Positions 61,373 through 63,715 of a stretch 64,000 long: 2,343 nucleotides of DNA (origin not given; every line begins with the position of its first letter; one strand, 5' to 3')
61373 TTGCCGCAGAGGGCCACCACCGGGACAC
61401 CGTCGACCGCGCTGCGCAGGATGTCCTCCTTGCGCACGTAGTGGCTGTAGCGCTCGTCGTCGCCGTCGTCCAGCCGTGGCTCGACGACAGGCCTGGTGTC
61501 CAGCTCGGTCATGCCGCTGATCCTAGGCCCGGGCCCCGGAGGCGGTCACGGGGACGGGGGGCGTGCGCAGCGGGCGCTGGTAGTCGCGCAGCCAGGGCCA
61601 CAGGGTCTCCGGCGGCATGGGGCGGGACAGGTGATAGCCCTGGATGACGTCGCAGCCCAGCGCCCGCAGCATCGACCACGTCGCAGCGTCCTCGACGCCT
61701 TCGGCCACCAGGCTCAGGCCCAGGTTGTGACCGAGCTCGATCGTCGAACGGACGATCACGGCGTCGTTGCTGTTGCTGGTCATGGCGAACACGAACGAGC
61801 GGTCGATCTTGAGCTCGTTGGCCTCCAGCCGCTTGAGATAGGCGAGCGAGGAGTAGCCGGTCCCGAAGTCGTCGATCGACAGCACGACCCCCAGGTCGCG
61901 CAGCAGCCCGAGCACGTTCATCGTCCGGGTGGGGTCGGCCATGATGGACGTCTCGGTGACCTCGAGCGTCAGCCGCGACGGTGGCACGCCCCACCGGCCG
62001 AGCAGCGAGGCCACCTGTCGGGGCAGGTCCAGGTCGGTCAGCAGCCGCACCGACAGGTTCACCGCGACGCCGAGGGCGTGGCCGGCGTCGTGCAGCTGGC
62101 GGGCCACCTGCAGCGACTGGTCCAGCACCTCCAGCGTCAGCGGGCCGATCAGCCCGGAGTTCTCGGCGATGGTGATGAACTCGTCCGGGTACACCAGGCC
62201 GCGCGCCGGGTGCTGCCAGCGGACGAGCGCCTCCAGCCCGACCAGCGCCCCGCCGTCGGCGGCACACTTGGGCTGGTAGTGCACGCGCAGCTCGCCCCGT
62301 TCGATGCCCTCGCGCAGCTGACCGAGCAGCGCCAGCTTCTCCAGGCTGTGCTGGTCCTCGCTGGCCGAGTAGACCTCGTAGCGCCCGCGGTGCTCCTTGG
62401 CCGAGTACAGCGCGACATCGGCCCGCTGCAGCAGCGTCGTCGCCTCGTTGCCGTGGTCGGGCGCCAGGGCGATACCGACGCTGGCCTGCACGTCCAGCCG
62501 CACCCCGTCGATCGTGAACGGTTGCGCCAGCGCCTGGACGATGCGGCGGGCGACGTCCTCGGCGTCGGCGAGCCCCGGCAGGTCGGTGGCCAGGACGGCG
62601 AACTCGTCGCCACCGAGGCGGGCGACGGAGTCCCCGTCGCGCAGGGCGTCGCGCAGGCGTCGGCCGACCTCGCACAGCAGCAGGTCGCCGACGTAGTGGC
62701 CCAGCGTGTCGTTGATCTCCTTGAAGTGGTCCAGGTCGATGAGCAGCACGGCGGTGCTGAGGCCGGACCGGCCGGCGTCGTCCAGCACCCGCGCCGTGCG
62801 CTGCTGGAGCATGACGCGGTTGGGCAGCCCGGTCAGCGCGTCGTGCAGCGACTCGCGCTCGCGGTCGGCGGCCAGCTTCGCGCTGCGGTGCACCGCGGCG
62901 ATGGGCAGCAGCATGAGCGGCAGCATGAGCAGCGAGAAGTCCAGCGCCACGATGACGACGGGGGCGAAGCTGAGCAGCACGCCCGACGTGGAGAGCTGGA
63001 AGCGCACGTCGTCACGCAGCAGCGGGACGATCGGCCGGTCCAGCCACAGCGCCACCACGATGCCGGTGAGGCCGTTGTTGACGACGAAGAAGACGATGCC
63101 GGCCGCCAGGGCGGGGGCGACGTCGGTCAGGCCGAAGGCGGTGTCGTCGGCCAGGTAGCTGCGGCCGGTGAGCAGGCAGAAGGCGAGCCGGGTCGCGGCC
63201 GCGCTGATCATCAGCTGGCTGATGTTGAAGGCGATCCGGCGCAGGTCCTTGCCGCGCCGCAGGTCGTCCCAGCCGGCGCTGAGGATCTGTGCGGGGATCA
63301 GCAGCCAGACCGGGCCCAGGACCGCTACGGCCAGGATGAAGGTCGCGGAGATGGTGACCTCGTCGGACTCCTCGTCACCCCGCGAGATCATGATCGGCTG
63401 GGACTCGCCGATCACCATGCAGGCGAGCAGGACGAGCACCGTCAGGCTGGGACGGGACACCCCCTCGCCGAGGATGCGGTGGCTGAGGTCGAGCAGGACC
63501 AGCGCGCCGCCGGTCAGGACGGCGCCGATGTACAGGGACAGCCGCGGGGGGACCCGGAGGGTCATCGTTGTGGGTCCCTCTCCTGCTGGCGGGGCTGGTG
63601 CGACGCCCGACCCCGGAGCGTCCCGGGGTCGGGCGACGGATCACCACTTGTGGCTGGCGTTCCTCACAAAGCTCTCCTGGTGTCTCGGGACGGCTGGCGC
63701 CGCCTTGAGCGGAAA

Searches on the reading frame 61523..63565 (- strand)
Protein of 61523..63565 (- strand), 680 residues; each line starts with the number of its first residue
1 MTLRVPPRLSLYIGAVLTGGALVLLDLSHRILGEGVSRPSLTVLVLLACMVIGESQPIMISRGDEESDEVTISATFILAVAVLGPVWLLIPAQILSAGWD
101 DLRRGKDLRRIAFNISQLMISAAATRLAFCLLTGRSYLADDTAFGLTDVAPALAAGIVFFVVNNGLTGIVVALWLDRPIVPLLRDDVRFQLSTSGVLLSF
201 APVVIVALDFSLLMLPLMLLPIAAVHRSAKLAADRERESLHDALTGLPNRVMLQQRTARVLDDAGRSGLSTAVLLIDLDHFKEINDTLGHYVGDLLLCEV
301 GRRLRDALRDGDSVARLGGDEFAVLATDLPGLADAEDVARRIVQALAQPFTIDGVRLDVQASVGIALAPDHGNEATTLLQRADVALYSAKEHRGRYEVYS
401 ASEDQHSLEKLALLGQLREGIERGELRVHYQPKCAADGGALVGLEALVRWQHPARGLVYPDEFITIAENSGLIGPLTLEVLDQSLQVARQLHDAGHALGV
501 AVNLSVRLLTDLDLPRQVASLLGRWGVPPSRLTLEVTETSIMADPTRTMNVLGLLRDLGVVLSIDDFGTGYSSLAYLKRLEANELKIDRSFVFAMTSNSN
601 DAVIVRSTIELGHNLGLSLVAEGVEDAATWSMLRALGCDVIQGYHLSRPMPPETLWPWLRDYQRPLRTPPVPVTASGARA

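Call 73: search_protein_families(library=pfam, proteins=[window:61523-63565:-], max_evalue=0.001)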
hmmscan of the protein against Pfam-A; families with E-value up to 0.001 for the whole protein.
window:61523-63565:- (680 aa): 3 families
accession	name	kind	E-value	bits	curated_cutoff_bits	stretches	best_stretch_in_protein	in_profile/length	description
PF00563.25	EAL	-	6.6e-69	232.3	31.3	1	416-649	3-236/236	EAL domain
PF00990.26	GGDEF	-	9.3e-48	162.5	23.8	1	240-393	2-158/161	Diguanylate cyclase, GGDEF domain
PF20972.2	MASE9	-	0.00032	21.1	24.3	1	75-208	52-177/203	MASE9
